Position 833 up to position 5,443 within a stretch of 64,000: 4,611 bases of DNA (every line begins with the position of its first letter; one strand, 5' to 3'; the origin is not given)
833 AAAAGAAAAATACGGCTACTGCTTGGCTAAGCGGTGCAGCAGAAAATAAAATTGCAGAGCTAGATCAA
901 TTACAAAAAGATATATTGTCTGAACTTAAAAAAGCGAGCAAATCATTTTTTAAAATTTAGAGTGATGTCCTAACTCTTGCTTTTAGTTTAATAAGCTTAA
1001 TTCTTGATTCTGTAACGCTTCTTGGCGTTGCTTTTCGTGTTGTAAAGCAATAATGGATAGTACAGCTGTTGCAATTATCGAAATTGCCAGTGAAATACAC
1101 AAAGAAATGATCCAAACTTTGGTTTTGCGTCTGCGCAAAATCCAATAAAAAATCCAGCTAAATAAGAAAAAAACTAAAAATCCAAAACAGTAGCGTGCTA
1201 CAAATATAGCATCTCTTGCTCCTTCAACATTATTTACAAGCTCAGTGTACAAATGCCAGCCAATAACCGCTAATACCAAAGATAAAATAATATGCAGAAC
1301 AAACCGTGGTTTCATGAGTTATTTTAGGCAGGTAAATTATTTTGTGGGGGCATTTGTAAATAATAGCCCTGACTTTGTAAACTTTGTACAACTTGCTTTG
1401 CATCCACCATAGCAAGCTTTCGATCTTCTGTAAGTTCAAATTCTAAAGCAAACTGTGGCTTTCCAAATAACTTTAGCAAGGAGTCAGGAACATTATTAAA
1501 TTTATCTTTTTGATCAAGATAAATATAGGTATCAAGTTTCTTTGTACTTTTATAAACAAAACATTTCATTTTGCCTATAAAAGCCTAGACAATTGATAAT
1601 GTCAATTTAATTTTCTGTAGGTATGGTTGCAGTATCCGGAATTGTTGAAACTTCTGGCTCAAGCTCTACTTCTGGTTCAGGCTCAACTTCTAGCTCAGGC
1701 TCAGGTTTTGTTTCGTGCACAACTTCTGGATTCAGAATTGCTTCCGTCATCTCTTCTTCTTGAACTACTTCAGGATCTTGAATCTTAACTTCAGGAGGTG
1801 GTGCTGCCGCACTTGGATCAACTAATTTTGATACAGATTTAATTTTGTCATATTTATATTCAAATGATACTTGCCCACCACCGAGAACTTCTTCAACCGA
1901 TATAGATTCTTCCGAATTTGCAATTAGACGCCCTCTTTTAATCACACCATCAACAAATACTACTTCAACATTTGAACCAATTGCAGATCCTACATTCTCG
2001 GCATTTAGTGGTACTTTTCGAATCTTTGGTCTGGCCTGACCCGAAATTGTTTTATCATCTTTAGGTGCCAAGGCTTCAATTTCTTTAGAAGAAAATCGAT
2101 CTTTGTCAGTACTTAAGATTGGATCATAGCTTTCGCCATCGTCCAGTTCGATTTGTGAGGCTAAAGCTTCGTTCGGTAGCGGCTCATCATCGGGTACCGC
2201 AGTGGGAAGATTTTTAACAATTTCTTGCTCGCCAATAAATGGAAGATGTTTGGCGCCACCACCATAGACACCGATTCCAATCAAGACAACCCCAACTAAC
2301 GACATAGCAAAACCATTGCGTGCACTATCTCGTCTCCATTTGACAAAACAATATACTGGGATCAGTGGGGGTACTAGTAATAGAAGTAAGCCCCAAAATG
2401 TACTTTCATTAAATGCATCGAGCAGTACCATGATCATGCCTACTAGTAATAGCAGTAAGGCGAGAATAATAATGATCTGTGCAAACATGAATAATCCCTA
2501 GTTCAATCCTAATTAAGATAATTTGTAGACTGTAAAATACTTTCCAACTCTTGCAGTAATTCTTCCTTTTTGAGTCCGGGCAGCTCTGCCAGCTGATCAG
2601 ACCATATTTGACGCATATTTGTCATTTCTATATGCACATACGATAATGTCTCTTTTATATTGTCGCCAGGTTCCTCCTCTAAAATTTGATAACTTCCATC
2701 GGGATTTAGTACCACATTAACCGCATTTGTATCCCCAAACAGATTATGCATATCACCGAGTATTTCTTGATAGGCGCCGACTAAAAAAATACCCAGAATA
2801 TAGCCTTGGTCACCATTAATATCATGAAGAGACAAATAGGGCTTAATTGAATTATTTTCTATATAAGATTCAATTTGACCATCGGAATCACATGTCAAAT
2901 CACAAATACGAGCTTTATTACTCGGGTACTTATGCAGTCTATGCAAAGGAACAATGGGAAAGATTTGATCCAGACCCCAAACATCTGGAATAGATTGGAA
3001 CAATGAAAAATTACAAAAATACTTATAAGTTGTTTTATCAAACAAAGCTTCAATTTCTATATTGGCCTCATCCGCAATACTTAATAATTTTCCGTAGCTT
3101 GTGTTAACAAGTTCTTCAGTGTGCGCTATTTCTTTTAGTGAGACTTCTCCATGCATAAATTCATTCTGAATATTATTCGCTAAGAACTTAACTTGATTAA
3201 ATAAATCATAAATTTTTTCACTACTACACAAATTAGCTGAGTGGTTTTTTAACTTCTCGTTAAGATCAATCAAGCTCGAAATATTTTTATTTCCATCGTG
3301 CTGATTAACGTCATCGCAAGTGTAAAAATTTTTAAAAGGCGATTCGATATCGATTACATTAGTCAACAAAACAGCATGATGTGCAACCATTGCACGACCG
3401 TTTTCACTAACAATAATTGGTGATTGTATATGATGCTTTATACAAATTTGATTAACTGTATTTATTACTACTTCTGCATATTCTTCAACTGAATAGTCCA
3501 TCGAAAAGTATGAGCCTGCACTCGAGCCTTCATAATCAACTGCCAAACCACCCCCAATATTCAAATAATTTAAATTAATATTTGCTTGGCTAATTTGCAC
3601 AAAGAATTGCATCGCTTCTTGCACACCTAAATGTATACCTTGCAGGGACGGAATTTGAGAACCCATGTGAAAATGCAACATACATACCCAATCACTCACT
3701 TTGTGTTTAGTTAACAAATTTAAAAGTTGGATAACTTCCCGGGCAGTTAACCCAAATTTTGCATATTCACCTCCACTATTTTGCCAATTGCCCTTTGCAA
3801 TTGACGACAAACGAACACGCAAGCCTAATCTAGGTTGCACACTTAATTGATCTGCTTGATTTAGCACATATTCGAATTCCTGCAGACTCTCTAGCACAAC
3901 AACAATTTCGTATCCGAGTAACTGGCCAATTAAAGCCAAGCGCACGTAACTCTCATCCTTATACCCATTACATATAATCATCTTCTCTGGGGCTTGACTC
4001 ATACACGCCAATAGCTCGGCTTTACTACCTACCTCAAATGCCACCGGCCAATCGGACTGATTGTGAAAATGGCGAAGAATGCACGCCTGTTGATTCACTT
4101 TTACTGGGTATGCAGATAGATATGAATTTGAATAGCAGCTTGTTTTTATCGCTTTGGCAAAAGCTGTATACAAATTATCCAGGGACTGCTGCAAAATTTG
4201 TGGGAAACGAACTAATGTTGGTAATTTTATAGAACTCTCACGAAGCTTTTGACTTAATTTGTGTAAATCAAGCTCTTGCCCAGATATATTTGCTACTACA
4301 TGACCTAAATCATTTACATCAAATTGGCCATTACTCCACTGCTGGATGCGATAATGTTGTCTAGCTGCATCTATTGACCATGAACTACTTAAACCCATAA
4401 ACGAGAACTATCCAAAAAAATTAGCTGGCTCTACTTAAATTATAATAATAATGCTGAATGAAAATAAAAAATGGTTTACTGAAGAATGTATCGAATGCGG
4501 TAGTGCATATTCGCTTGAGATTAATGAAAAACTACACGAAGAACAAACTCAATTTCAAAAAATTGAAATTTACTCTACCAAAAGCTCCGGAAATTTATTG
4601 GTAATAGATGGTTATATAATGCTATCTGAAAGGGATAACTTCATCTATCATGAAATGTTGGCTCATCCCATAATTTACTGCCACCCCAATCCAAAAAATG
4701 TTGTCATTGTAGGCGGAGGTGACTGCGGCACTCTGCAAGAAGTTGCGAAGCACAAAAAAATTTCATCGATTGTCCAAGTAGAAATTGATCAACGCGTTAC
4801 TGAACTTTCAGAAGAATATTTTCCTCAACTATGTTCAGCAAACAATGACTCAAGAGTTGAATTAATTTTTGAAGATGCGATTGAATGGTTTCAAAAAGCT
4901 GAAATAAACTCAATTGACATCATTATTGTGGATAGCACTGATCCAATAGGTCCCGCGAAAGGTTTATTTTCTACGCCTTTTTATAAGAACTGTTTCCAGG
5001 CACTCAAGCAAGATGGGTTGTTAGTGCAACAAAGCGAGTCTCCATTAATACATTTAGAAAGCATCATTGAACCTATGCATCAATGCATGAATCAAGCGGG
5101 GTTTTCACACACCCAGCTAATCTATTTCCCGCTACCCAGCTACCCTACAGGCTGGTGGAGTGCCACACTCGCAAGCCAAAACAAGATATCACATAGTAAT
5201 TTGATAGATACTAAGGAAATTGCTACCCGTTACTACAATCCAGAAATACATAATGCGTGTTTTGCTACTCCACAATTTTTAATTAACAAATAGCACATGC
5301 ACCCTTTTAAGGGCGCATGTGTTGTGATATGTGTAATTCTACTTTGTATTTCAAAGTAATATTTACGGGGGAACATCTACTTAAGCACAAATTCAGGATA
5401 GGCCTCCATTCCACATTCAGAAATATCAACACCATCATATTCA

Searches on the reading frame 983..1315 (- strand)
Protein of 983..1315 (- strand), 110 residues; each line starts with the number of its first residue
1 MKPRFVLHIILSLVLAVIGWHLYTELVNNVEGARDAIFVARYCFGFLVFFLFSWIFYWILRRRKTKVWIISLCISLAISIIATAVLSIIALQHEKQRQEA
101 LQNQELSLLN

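Call 94: search_protein_families(library=pfam, proteins=[window:983-1315:-], max_evalue=0.001)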
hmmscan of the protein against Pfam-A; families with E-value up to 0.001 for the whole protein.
window:983-1315:- (110 aa): 1 family
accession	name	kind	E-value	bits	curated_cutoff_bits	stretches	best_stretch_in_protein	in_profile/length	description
PF13346.12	ABC2_membrane_5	-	0.00049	20.1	25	1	4-91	81-169/205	ABC-2 family transporter protein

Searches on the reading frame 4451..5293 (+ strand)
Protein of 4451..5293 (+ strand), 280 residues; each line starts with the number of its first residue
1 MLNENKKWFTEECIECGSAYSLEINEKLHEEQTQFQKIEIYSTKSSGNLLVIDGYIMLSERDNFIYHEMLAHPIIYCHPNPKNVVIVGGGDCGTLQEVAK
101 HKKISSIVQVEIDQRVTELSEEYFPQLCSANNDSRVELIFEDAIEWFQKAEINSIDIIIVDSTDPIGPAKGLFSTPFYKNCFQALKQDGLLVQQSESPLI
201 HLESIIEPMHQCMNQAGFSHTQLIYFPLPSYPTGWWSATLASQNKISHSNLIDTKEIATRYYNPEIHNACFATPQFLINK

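Call 95: search_protein_families(library=pfam, proteins=[window:4451-5293:+], max_evalue=0.001)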
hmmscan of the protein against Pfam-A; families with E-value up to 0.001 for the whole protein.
window:4451-5293:+ (280 aa): 2 families
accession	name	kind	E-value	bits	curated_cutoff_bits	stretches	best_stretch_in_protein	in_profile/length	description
PF01564.23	Spermine_synth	-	2.1e-55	187.6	22.9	1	64-244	2-179/186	Spermine/spermidine synthase domain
PF17284.7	Spermine_synt_N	-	7.8e-14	51.7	22.1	1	8-60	2-53/53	Spermidine synthase tetramerisation domain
